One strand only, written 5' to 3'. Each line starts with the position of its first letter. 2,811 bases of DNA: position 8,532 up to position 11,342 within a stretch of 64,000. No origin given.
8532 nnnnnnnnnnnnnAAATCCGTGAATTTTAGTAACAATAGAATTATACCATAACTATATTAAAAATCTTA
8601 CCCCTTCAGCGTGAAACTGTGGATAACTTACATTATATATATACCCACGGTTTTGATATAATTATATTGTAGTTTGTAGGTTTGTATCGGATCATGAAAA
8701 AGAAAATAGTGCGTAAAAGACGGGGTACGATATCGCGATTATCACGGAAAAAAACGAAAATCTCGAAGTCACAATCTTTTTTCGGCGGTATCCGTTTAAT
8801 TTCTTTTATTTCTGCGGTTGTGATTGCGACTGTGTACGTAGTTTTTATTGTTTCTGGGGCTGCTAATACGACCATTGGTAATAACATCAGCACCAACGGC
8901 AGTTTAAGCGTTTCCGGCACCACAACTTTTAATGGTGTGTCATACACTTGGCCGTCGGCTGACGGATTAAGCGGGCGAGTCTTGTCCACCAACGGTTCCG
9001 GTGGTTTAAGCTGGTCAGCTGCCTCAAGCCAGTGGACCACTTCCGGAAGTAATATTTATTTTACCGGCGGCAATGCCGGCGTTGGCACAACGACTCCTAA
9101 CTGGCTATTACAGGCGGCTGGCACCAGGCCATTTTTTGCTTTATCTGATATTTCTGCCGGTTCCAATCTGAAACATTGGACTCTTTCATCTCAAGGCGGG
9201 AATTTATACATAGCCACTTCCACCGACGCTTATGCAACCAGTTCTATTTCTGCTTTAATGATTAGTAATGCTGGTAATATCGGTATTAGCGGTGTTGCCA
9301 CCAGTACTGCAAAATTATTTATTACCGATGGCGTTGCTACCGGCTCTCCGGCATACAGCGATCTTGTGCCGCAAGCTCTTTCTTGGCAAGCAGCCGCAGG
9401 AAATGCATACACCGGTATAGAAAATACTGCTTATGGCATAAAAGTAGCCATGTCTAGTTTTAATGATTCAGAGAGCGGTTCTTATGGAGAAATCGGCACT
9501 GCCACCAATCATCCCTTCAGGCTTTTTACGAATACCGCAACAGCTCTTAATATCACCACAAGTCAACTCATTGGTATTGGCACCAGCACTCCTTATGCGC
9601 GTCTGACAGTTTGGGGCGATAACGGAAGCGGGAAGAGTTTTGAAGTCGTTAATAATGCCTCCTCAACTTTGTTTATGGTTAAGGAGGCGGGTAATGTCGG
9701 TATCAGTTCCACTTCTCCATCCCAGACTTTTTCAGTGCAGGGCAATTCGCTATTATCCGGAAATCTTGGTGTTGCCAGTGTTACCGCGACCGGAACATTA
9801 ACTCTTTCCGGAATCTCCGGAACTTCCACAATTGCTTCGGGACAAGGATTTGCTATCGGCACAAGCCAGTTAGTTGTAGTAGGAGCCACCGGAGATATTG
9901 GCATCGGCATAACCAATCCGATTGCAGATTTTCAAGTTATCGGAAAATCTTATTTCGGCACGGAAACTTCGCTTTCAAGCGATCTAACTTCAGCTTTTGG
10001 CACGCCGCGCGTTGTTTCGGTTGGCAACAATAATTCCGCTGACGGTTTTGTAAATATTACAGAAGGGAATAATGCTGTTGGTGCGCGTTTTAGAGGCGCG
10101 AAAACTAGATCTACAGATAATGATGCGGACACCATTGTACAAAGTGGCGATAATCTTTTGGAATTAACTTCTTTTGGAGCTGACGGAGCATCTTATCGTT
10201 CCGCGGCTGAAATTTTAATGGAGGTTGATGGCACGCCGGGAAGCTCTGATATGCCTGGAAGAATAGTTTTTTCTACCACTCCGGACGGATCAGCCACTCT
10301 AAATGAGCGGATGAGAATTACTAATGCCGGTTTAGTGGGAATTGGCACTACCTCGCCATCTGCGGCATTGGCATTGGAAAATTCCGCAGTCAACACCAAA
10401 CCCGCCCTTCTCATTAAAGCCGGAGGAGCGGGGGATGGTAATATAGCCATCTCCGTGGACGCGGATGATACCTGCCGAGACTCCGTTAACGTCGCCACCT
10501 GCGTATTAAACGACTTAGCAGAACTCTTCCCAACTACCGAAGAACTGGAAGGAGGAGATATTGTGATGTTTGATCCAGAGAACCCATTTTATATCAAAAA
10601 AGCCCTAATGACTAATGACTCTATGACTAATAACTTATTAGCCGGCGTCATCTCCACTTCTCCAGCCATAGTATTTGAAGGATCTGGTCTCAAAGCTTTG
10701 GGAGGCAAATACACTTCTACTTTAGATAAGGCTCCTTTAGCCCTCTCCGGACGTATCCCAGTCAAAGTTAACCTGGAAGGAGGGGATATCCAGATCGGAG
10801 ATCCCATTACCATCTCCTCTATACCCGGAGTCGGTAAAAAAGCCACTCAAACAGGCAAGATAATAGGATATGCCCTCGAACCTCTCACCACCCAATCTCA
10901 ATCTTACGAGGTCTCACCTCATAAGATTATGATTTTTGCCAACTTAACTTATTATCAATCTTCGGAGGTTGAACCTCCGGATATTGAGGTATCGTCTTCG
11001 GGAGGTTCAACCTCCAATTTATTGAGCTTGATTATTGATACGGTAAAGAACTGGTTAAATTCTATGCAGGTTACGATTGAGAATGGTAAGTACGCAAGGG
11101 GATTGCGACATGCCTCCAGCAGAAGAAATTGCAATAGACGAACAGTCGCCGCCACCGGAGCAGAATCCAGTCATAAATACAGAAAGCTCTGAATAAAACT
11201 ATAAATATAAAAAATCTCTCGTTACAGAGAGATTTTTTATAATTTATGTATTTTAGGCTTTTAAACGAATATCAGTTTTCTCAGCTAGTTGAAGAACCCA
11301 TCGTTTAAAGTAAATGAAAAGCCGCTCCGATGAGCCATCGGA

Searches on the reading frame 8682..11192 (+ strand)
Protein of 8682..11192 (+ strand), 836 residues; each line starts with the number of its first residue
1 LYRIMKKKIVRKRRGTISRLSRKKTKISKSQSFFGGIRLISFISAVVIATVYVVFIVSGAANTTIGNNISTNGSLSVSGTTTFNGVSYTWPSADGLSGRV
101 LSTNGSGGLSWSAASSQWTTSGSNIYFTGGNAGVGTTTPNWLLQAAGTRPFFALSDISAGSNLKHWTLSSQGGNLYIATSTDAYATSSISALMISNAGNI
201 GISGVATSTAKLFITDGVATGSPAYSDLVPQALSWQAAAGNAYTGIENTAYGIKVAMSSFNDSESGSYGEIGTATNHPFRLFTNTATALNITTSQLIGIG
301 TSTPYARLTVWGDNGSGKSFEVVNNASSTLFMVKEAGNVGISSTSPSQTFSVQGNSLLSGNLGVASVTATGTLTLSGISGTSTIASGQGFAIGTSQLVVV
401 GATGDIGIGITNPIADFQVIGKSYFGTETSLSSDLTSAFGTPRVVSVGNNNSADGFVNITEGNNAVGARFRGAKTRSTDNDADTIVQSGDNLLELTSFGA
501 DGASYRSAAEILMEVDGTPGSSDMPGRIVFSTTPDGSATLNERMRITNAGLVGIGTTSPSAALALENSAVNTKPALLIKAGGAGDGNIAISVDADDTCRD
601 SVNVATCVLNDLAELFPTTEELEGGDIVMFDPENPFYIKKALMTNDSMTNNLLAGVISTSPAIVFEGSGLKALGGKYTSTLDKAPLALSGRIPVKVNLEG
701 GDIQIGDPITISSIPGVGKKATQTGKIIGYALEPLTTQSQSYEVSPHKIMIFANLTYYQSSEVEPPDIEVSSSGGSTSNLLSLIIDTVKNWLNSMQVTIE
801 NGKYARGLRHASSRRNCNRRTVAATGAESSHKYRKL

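Call 5: search_protein_families(library=pfam, proteins=[window:8682-11192:+], max_evalue=1)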
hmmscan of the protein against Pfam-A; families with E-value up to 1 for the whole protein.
window:8682-11192:+ (836 aa): 0 families

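Call 33: search_protein_families(library=ncbifam, proteins=[window:8682-11192:+], max_evalue=1)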
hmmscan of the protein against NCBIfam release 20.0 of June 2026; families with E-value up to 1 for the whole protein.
window:8682-11192:+ (836 aa): 0 families

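Call 72: search_protein_families(library=phrogs, proteins=[window:8682-11192:+], max_evalue=1)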
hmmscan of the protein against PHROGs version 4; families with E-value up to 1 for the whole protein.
window:8682-11192:+ (836 aa): 2 families
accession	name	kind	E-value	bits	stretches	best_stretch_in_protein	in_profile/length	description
phrog_18345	-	tail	2.2e-26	93.5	1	65-598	285-824/956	tail fiber protein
phrog_9942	-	tail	1.7e-20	73.7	1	456-568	562-676/1178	tail fiber protein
